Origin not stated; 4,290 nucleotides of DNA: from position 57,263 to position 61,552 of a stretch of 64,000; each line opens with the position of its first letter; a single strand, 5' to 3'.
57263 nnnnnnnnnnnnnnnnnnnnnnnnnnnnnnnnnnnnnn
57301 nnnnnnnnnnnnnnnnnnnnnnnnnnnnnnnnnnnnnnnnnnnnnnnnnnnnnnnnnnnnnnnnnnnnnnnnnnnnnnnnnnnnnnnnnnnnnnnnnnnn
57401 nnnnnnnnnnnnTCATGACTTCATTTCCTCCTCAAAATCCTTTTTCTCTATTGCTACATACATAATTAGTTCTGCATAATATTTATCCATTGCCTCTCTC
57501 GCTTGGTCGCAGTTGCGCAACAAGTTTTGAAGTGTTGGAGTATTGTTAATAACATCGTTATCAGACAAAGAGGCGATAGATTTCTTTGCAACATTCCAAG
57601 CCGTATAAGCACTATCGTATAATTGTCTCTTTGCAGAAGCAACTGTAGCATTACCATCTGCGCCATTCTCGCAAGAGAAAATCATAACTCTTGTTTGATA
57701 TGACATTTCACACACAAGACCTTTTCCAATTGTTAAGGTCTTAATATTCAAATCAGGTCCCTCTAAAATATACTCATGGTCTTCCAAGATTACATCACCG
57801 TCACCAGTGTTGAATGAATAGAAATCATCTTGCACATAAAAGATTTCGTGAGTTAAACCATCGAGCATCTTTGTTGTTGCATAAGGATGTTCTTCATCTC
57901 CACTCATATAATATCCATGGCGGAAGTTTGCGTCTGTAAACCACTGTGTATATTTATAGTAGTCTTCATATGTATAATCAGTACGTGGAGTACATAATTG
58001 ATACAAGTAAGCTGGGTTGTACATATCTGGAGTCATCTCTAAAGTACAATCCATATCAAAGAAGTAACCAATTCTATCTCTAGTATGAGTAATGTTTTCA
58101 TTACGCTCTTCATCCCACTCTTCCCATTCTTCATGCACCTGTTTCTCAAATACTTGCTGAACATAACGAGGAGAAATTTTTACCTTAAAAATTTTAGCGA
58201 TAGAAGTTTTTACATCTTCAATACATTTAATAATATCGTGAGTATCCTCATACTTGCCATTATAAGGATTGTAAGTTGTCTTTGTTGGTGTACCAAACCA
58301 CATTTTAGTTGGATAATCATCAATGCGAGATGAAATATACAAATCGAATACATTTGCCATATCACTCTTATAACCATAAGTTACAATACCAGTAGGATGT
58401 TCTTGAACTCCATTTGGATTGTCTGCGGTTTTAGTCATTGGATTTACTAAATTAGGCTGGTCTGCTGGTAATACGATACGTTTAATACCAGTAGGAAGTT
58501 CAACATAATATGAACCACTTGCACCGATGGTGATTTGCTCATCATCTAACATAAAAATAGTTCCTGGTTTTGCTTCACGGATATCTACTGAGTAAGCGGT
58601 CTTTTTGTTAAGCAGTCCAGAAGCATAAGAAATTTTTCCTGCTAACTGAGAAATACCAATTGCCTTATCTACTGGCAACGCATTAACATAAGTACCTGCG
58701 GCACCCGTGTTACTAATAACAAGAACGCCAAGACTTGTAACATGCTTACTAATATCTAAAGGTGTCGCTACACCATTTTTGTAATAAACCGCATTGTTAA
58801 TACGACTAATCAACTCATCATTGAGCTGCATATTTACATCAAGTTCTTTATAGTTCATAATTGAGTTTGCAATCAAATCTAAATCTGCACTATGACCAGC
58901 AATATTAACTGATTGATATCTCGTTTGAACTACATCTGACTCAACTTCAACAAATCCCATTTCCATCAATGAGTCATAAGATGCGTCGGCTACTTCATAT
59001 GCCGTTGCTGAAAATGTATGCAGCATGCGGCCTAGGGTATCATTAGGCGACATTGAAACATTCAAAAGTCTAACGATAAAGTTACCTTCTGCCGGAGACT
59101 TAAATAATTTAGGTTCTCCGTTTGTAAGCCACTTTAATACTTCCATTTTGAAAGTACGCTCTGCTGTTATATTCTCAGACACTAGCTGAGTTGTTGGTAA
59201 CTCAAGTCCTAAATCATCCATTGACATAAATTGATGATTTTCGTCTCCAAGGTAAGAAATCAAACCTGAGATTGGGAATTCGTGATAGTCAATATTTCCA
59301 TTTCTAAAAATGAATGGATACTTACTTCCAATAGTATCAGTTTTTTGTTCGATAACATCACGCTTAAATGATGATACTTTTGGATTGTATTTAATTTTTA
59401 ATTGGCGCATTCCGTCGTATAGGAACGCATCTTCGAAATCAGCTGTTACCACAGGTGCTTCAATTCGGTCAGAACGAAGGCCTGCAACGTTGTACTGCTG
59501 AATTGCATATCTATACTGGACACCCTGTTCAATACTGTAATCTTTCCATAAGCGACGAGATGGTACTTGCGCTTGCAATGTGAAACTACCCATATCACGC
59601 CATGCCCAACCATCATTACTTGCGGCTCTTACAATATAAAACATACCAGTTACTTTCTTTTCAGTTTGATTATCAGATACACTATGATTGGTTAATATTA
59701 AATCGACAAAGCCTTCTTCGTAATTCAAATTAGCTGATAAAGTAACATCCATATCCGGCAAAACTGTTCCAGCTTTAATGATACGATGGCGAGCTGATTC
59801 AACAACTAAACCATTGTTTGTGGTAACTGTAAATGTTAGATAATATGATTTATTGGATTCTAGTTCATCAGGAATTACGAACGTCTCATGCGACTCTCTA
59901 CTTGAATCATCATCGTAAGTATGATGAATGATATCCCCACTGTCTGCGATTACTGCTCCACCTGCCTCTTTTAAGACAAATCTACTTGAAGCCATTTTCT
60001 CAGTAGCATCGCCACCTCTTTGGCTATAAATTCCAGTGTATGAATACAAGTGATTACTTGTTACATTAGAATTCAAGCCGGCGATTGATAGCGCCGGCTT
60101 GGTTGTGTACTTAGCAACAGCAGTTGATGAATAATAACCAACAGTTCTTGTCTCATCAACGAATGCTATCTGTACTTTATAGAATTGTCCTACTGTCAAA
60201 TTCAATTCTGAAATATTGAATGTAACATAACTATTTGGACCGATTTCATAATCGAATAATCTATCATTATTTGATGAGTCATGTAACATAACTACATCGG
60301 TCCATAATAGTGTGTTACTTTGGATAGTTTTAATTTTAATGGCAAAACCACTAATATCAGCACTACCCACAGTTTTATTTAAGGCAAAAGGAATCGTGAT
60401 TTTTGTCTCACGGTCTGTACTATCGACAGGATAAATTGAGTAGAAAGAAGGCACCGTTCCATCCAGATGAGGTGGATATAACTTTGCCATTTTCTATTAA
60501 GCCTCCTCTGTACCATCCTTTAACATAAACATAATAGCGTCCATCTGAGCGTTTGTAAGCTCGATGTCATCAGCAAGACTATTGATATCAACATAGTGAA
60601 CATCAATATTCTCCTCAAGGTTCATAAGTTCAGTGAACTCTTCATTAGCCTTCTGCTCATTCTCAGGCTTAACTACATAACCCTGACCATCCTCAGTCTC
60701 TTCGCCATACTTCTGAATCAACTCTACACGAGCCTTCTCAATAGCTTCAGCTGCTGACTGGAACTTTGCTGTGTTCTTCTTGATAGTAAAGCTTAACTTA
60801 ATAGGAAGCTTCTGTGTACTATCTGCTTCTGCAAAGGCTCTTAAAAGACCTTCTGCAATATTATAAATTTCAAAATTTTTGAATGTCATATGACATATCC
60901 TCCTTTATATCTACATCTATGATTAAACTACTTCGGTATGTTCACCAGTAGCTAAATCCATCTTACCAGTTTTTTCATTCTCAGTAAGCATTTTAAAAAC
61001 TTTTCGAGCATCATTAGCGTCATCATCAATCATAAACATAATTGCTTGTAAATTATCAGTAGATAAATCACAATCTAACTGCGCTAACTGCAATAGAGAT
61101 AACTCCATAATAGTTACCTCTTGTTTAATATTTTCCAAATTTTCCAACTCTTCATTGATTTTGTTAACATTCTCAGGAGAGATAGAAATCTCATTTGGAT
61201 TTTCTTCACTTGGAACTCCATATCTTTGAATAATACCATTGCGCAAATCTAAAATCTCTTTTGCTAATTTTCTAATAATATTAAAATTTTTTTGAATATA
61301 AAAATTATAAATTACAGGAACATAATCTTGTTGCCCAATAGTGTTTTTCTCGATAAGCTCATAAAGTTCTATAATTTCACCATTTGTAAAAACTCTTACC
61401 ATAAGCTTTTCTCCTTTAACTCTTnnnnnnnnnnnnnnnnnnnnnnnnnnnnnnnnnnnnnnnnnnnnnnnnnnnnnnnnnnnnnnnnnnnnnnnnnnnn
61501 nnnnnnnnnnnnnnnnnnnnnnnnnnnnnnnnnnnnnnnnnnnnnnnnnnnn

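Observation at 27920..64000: About 36 kb of consecutive giant tail-fibre / receptor-binding-like genes in terminator-delimited units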

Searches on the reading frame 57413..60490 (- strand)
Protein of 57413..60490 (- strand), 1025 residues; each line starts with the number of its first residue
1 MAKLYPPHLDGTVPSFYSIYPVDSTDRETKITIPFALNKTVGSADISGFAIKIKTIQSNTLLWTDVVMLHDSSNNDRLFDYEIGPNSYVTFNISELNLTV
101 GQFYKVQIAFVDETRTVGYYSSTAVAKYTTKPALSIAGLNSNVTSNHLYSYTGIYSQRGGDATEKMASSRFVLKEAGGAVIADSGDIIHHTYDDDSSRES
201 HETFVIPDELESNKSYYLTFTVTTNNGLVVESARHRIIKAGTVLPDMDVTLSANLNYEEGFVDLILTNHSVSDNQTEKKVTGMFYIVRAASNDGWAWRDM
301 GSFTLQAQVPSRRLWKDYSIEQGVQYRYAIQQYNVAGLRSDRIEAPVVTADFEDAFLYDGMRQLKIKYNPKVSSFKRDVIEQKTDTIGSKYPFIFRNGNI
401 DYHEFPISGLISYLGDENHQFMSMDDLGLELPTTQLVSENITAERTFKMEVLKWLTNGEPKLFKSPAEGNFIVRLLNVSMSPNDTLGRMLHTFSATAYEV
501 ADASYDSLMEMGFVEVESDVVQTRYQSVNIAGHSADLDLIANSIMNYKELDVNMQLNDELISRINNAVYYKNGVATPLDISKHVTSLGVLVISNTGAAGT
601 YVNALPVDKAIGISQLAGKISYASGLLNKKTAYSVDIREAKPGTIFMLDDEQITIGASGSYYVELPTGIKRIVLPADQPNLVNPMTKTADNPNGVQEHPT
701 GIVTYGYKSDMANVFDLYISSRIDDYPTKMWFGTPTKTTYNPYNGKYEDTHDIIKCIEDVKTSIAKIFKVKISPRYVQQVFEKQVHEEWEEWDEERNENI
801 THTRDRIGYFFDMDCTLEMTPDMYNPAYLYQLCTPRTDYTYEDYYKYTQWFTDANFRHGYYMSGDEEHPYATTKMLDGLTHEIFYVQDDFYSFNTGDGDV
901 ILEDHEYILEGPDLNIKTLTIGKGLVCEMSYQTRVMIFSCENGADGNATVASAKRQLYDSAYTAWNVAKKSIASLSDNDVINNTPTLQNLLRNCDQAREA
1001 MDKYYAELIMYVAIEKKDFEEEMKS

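Call 5: search_protein_families(library=pfam, proteins=[window:57413-60490:-], max_evalue=0.01)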
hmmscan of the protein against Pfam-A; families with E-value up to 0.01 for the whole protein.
window:57413-60490:- (1025 aa): 1 family
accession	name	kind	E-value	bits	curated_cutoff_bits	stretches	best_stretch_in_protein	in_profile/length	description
PF02331.20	P35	-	0.0093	15.8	20.8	0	189-223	121-155/296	Apoptosis preventing protein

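Call 7: search_protein_families(library=phrogs, proteins=[window:57413-60490:-], max_evalue=0.01)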
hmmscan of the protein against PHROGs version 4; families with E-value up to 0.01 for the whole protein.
window:57413-60490:- (1025 aa): 1 family
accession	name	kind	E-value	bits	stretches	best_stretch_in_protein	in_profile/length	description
phrog_30026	-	unknown function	1.2e-16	61.2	2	255-425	320-485/617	-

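Call 17: search_dna_similar(query=window:57413-60490:-, collection=phages, mode=protein, max_rows=25, max_evalue=0.001)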
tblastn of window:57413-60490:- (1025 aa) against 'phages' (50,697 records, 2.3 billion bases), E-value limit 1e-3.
Records with a match: 9; places in all: 9; records where one place covers at least 80% of the query: 0.
Best place of each record, by identity: <60% 9.
By first word of the organism name: Enterococcus 7; Bacteriophage 1; Phage 1.
By host as written in the record: Enterococcus faecium 4; - 2; Enterococcus faecalis 2; Enterococcus faecium 374iF1 (22) 1.
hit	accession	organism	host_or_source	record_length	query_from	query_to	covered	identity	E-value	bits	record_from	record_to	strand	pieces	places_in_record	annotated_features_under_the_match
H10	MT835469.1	Bacteriophage sp.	human fecal samples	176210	4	512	50%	23.6%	9e-27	124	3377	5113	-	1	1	record has no annotation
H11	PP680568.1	Enterococcus phage VRE9_2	Enterococcus faecium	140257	260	510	24%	24.0%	1e-14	85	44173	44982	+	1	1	hypothetical protein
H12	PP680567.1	Enterococcus phage VRE9_1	Enterococcus faecium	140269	260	510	24%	24.0%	1e-14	85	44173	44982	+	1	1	hypothetical protein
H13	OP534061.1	Enterococcus phage H1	Enterococcus faecium 374iF1 (22)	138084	260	510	24%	23.7%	3e-14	84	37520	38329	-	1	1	hypothetical protein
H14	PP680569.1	Enterococcus phage VRE9_3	Enterococcus faecium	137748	260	510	24%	23.7%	3e-14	84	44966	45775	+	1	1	hypothetical protein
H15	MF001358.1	Enterococcus phage EF1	Enterococcus faecalis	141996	260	510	24%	23.7%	4e-14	84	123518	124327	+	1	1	hypothetical protein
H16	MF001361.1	Enterococcus phage EF5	Enterococcus faecalis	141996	260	510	24%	23.7%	4e-14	84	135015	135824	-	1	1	hypothetical protein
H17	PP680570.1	Enterococcus phage VRE9_4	Enterococcus faecium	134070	260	510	24%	23.7%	4e-14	84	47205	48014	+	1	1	hypothetical protein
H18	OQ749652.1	Phage Phass-1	human gut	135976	438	501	6%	43.8%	6e-6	57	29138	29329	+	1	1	hypothetical protein (x2)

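Call 36: find_homologous_proteins(query=window:57413-60490:-, max_evalue=0.001)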
Query window:57413-60490:- (1025 aa): 2588 proteins with E <= 0.001 among 8000 candidates; the best 120 are listed.
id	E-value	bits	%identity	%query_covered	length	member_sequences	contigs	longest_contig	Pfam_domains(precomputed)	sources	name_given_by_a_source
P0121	0.0e+0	2328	99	100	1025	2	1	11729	-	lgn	-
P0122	0.0e+0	2011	86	99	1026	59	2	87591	-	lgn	-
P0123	0.0e+0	1528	67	100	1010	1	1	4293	-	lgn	-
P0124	0.0e+0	1498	66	100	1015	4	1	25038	-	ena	-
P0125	0.0e+0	1479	66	100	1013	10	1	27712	-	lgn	-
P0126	0.0e+0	1438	65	98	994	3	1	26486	-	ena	-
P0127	0.0e+0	1436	65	100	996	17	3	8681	-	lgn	-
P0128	0.0e+0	1423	63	100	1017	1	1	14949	-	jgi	jgi:hypothetical protein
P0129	0.0e+0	1420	63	100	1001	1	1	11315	-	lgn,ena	-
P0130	0.0e+0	1319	59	100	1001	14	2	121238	-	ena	-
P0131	0.0e+0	1281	59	100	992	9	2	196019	-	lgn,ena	-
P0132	0.0e+0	1125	51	100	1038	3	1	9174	-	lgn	-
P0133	5.3e-213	728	39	92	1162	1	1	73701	-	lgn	-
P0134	8.7e-213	727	43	76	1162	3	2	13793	-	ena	-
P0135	1.4e-212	727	39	92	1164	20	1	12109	-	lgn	-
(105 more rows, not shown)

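Call 39: search_solved_structures(query=A2, max_evalue=1, show_alignments=2)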
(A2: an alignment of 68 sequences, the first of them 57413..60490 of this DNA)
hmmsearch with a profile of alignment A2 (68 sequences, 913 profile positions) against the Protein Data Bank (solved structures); distinct sequences matched with E-value up to 1: 0.
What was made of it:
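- On Distal tail protein (Dit): the 1025-aa protein: No Pfam, PHROG or PDB sequence match (calls 5, 7, 39).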

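Call 51: predict_structure(alignment_id=A2)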
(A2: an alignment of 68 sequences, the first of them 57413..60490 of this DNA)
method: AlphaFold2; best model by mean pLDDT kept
length: 1025 residues; sequences in the alignment: 68
mean_pLDDT: 83.3   pTM: 0.62
mean pLDDT of the five models: 83.3, 83.2, 82.4, 80.8, 80.8
residues with pLDDT >= 90: 309; 70-90: 590; 50-70: 107; < 50: 19
segments of 3 or more residues with pLDDT < 50: 73-80, 394-397
pLDDT, mean of each block of 10 residues (from residue 1): 81 88 78 86 85 89 85 46 68 88 92 89 91 90 82 91 92 90 90 86 85 87 92 87 74 89 85 70 86 83 77 85 91 80 90 89 79 58 53 52 77 83 83 76 86 87 87 85 62 82 83 63 79 88 86 84 91 90 84 62 87 91 88 91 91 90 88 90 85 85 83 74 87 90 85 91 89 92 88 88 89 87 88 83 63 61 75 88 90 88 87 85 94 87 65 87 91 88 89 90 90 85 63
secondary structure, 60 per line:
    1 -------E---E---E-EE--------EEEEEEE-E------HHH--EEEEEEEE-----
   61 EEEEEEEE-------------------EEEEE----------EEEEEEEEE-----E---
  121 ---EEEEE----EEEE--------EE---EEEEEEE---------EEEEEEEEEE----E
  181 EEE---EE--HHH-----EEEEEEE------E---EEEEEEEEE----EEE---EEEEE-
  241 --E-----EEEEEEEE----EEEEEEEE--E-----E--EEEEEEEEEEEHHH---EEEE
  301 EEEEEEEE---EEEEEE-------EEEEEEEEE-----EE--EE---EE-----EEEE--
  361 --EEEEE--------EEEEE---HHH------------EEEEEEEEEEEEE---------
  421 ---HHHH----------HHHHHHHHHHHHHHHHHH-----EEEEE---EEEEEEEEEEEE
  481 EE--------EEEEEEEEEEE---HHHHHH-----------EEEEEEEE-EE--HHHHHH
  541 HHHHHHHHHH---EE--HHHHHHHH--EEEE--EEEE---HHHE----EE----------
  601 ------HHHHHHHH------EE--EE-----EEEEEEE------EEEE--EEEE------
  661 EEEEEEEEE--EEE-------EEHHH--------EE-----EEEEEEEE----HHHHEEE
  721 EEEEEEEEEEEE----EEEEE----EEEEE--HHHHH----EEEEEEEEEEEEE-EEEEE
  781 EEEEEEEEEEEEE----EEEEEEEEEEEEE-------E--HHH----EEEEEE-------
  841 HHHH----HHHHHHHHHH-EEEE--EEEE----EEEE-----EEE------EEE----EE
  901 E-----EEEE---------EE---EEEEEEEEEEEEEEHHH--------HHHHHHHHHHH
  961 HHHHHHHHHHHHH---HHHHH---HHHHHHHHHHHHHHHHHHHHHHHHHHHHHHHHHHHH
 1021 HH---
elements in order (helices of 4 or more, strands of 3 or more residues): E28-34 E48-55 E61-68 E88-92 E103-111 E124-128 E133-136 E150-156 E166-175 E180-183 E199-205 E216-224 E229-231 E235-239 E249-256 E261-268 E280-290 E297-308 E312-317 E325-333 E355-358 E363-367 E376-380 E399-411 H424-427 H438-455 E461-465 E469-482 E491-501 H505-510 E522-529 H535-550 H558-565 E568-571 E574-577 H607-614 E632-638 E645-648 E651-654 E661-669 E672-674 E702-709 H714-717 E718-732 E737-741 E746-750 H753-757 E762-774 E776-793 E798-810 E828-833 H841-844 H849-858 E860-863 E866-869 E874-877 E883-885 E892-894 E899-901 E907-910 E925-938 H950-973 H977-981 H985-1022

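Call 76: fold_search(model_id=the predicted structure, library=pdb)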
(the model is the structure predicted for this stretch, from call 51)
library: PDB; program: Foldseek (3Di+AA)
matches with E <= 10: 1949; with E <= 0.001: 164
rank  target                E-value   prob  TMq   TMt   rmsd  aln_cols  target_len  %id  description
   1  4gh7_B                1.1e-09  1.00  0.11  0.28  15.1       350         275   14  Crystal structure of Anticalin N7A in complex with oncofetal fibronectin fragment Fn7B8 (released 2012-12-26)
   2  5e7l                  2.2e-09  1.00  0.10  0.25  18.1       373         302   13  Crystal structure of mouse CNTN2 FN1-FN3 domains (released 2016-08-31)
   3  9u61_C                3.3e-09  1.00  0.11  0.15  39.9       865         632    8  CP/MBL pathways C3 convertase C4b2a and C3 complex (released 2026-01-14)
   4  9qk2_F                3.5e-09  1.00  0.11  0.15  37.3       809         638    9  Structure of the Complement classical and lectin pathway C3 convertase in complex with substrate C3 (released 2025-12-24)
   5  8eok_G                5.5e-09  1.00  0.11  0.15  36.7       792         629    9  Structure of the C3bB proconvertase in complex with lufaxin and factor Xa (released 2023-08-30)
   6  5e53_D                7.1e-09  1.00  0.10  0.26  18.0       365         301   12  Crystal structure of chicken CNTN1 FN1-FN3 domains (released 2016-08-31)
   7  2pn5_A                7.1e-09  0.99  0.09  0.08  37.9       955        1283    8  Crystal Structure of TEP1r (released 2007-07-24)
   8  8bxr                  8.4e-09  1.00  0.10  0.25  20.3       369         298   10  Titin FnIII-domain I109-I111 (I/A4-A/A6) from the MIR region (released 2023-02-15)
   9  7mro                  1.1e-08  1.00  0.10  0.26  18.5       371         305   13  Zebrafish CNTN4 FN1-FN3 domains (released 2022-01-05)
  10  7ad7_B                1.1e-08  1.00  0.09  0.13  26.9       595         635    9  Crystal structure of human complement C5 in complex with the K8 bovine knob domain peptide. (released 2021-03-10)
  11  3l5n_A                1.3e-08  1.00  0.11  0.15  22.7       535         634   11  Staphylococcal Complement Inhibitor (SCIN) in complex with Human Complement Component C3b (released 2010-08-04)
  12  8cem_E                1.3e-08  1.00  0.10  0.14  38.9       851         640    9  Structure of bovine native C3, re-refinement (released 2023-04-05)
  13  8dps_A                1.5e-08  1.00  0.11  0.28  15.8       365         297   13  The structure of the interleukin 11 signalling complex, truncated gp130 (released 2023-11-29)
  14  7ne1_B                1.5e-08  1.00  0.08  0.20  18.0       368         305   14  Structure of the complex between Netrin-1 and its receptor Neogenin (released 2021-03-31)
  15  2wii_A                1.9e-08  1.00  0.12  0.16  35.7       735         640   10  Complement C3b in complex with factor H domains 1-4 (released 2009-06-09)
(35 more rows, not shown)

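Call 79: search_protein_families(library=ncbifam, proteins=[window:57413-60490:-], max_evalue=0.05)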
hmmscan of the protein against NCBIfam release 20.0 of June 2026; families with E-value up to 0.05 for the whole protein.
window:57413-60490:- (1025 aa): 0 families

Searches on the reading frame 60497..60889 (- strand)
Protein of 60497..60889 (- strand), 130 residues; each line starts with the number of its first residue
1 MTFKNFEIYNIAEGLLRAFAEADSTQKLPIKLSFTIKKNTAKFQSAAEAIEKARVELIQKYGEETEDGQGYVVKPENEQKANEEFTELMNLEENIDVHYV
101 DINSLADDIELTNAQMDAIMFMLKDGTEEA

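Call 5: search_protein_families(library=pfam, proteins=[window:60497-60889:-], max_evalue=0.01)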
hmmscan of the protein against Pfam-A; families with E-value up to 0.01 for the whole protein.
window:60497-60889:- (130 aa): 0 families

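Call 7: search_protein_families(library=phrogs, proteins=[window:60497-60889:-], max_evalue=0.01)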
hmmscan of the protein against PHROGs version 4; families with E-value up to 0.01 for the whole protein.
window:60497-60889:- (130 aa): 2 families
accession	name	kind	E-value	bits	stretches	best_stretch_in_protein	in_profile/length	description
phrog_1401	-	unknown function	3.7e-15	57.1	1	1-125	3-134/140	-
phrog_13237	-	unknown function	0.00063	20.8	1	1-88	1-82/136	-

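Call 79: search_protein_families(library=ncbifam, proteins=[window:60497-60889:-], max_evalue=0.05)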
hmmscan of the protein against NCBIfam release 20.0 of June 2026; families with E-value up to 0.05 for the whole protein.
window:60497-60889:- (130 aa): 0 families

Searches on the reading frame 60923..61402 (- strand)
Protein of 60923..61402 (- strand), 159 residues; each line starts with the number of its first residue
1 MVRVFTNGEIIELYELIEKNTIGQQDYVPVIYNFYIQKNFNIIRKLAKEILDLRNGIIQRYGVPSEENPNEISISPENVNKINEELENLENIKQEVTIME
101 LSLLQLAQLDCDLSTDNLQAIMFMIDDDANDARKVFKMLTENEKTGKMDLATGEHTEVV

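Call 5: search_protein_families(library=pfam, proteins=[window:60923-61402:-], max_evalue=0.01)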
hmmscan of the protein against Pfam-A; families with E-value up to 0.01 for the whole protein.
window:60923-61402:- (159 aa): 0 families

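Call 7: search_protein_families(library=phrogs, proteins=[window:60923-61402:-], max_evalue=0.01)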
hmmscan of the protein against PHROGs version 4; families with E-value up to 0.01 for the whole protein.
window:60923-61402:- (159 aa): 1 family
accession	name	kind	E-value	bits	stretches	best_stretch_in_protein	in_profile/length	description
phrog_1401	-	unknown function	1.8e-08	35.4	1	5-127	5-134/140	-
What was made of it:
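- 60923..61402 (-): 159-aa acidic protein rich in helix-favouring residues, a paralogue of the next gene. Possibly an assembly chaperone (inference). Matches phrog_1401, E 1.8e-8 (call 7).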

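Call 79: search_protein_families(library=ncbifam, proteins=[window:60923-61402:-], max_evalue=0.05)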
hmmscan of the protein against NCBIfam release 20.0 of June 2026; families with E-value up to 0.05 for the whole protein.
window:60923-61402:- (159 aa): 1 family
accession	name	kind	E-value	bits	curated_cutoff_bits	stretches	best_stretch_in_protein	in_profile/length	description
NF046083.1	exosort_XrtY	exception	0.036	13.9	160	0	31-80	34-83/168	exosortase Y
